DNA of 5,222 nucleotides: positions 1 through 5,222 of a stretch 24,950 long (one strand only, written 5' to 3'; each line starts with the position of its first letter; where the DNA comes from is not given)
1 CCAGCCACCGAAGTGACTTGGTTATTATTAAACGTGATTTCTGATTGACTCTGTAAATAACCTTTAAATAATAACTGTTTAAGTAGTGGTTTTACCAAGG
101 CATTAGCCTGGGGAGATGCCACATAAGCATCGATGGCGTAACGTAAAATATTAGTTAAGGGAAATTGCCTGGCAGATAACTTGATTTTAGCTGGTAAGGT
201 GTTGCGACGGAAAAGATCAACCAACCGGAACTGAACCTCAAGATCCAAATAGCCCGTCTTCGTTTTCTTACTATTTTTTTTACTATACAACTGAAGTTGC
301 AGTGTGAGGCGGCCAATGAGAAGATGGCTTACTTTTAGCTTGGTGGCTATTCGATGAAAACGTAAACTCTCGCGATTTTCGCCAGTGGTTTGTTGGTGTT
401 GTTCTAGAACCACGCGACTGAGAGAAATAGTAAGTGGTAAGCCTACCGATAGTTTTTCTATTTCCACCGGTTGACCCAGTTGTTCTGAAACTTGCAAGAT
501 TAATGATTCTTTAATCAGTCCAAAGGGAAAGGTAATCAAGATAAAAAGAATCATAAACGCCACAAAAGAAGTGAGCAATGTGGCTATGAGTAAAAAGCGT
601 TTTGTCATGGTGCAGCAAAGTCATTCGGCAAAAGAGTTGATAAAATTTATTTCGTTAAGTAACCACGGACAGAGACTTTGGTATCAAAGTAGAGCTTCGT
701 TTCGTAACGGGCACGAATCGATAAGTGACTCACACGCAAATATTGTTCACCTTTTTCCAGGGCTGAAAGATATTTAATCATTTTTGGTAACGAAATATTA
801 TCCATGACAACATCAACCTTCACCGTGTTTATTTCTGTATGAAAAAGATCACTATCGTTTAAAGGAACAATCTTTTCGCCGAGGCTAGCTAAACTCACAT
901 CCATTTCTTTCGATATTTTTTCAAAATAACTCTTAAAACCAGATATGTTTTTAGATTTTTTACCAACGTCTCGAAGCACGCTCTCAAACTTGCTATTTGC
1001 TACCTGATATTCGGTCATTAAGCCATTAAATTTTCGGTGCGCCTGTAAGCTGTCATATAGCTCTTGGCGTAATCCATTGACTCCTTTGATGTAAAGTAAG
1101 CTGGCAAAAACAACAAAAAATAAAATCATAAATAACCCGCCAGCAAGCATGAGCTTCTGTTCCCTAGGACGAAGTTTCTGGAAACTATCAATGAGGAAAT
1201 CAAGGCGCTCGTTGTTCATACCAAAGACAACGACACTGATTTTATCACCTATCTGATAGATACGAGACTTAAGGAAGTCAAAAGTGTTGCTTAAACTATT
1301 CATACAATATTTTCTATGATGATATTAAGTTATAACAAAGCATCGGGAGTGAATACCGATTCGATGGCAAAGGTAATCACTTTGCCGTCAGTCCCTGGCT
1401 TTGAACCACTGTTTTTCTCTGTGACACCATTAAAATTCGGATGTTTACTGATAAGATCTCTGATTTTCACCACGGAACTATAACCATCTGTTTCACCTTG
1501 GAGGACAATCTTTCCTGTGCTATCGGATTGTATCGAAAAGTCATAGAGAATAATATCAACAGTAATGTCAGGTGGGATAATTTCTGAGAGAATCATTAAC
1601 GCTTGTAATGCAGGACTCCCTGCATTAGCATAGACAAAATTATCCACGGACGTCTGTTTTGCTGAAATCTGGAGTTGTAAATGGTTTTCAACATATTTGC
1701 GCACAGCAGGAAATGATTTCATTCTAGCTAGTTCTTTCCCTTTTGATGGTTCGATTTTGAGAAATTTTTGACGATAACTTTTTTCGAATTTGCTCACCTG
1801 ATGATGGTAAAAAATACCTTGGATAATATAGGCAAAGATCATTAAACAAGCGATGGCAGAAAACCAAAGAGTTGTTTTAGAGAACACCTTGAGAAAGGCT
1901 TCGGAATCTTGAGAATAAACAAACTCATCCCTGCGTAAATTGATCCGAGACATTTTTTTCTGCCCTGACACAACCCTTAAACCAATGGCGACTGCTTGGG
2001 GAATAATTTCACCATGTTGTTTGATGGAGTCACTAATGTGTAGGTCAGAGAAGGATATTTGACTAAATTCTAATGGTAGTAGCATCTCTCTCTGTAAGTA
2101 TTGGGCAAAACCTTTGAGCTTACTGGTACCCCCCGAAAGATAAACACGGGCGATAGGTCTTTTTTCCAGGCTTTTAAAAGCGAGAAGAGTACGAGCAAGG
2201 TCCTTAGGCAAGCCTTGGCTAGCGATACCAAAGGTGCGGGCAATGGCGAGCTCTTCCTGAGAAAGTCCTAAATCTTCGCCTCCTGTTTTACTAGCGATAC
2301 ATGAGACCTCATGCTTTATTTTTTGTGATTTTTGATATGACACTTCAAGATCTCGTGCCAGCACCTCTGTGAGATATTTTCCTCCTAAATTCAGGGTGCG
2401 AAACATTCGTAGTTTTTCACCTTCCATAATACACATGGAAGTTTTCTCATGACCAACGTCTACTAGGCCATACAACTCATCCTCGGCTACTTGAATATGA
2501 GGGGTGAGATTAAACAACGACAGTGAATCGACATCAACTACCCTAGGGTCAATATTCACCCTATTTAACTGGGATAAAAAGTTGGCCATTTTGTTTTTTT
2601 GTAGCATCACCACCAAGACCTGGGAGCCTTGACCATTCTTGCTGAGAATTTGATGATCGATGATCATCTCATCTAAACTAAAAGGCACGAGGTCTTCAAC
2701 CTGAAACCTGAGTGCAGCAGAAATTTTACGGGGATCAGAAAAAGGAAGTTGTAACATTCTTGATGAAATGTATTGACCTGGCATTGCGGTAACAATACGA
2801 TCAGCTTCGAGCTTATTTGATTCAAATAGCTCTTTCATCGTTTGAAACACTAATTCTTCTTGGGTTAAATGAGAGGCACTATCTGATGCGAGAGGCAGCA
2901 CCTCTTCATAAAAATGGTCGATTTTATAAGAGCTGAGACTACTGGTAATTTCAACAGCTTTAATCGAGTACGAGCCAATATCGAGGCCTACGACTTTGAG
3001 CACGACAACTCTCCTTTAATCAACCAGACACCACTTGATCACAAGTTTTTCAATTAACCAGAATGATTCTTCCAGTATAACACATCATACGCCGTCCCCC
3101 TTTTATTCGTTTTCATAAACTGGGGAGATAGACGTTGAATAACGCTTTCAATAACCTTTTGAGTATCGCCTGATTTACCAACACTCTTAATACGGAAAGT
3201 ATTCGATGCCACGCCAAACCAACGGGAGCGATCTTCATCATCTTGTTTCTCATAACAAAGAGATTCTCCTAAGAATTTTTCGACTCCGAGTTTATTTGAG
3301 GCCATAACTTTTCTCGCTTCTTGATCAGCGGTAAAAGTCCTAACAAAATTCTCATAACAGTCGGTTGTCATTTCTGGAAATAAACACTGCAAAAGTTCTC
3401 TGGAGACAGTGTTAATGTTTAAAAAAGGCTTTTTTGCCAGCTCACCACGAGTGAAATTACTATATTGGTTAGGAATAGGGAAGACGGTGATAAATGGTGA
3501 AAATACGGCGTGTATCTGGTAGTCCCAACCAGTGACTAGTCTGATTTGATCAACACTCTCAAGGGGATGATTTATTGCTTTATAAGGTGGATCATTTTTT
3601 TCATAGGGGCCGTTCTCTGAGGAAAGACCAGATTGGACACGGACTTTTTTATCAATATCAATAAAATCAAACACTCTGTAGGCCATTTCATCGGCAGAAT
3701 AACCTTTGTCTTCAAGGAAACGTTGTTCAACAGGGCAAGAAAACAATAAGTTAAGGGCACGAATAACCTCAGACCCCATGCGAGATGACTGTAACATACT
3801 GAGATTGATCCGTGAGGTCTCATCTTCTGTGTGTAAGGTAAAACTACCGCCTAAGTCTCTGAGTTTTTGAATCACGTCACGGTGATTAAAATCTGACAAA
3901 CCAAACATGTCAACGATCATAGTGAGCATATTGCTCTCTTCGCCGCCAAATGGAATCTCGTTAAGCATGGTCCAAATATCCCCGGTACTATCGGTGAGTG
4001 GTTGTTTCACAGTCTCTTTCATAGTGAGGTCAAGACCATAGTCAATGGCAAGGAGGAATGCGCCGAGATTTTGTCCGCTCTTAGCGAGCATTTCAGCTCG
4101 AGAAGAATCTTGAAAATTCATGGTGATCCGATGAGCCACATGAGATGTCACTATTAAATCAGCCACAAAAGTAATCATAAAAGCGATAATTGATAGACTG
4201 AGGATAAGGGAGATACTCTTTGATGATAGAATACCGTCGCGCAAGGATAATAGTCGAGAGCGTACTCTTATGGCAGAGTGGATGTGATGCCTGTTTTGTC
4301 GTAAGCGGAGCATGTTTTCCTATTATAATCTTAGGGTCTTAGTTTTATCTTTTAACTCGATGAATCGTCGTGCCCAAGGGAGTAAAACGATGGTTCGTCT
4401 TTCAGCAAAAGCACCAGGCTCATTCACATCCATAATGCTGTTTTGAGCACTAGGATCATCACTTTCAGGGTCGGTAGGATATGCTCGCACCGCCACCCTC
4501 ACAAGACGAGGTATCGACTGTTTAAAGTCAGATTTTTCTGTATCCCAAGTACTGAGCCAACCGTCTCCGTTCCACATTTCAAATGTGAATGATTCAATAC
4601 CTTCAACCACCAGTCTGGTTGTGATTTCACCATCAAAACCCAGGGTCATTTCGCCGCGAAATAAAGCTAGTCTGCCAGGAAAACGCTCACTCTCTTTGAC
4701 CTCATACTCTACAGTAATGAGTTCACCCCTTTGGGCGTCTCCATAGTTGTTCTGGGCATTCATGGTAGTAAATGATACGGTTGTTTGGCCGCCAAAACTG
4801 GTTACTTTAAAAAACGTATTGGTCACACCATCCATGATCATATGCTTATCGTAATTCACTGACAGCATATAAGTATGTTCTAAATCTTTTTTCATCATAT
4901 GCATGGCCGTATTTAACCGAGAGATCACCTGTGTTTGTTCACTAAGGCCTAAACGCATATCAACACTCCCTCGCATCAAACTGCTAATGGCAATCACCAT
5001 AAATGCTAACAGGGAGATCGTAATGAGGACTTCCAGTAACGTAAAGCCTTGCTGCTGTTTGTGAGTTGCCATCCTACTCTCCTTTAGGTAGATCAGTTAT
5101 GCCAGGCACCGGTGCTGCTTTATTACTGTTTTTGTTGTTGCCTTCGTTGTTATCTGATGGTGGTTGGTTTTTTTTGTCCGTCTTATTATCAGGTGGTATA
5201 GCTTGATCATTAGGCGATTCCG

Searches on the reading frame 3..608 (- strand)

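Call 7: search_protein_families(library=pfam, proteins=[window:3-608:-])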
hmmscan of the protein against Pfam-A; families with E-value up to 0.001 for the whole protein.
window:3-608:- (202 aa): 0 families

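Call 10: search_protein_families(library=ncbifam, proteins=[window:3-608:-], max_evalue=0.01)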
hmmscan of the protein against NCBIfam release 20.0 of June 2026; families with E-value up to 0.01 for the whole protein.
window:3-608:- (202 aa): 2 families
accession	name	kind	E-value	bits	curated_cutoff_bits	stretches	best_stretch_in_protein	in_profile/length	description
TIGR04411.1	T2SS_GspN_Lepto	equivalog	7.3e-10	38.8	50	1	9-107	7-97/280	type II secretion system protein GspN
TIGR03545.1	TIGR03545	subfamily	0.0061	15.2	173.35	1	16-101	13-96/556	TIGR03545 family protein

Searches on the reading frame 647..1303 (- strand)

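Call 7: search_protein_families(library=pfam, proteins=[window:647-1303:-])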
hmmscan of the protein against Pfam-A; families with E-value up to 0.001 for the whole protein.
window:647-1303:- (218 aa): 1 family
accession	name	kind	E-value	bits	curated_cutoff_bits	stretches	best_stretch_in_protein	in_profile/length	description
PF04612.17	T2SSM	-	0.0002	22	27.8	0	41-91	8-55/160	Type II secretion system (T2SS), protein M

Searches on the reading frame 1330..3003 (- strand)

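Call 7: search_protein_families(library=pfam, proteins=[window:1330-3003:-])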
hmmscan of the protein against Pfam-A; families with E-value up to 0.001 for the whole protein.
window:1330-3003:- (557 aa): 3 families
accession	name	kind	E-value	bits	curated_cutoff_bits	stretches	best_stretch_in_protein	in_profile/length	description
PF11104.14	PilM_2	-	5.4e-31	108.2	27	1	6-329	1-319/340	Type IV pilus assembly protein PilM;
PF14450.12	FtsA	-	4.8e-09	37.1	31.8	1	180-310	2-106/127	Cell division protein FtsA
PF05134.19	T2SSL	-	0.0001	22.2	25.5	1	69-163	48-138/231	Type II secretion system (T2SS), protein L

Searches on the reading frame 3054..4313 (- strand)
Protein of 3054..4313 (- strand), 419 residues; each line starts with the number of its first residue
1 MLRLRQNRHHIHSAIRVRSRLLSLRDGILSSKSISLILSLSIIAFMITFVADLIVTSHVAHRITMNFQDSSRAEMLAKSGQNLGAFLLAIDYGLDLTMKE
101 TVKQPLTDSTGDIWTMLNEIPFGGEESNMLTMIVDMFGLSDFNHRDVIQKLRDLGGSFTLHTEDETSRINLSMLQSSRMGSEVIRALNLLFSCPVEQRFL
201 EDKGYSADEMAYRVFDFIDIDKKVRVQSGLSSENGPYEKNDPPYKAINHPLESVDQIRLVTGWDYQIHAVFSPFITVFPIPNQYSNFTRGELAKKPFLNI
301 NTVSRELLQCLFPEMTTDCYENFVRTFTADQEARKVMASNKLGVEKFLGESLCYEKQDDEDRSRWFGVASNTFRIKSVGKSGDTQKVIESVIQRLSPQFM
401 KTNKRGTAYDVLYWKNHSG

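Call 7: search_protein_families(library=pfam, proteins=[window:3054-4313:-])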
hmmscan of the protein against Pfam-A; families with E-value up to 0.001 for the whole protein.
window:3054-4313:- (419 aa): 1 family
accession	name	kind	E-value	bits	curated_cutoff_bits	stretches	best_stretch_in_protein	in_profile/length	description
PF21687.3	T2SSK_1st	-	1.3e-10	42.4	26.2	1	195-279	22-106/107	Type II secretion system (T2SS), protein K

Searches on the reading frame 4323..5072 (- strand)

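Call 7: search_protein_families(library=pfam, proteins=[window:4323-5072:-])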
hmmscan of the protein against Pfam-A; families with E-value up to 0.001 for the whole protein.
window:4323-5072:- (249 aa): 2 families
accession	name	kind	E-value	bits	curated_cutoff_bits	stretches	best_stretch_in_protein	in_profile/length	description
PF11612.13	T2SSJ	-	5.6e-09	36.9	28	1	91-196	30-129/140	Type II secretion system (T2SS), protein J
PF07963.17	N_methyl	-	4.8e-07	29.5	21.2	1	5-29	2-26/27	Prokaryotic N-terminal methylation motif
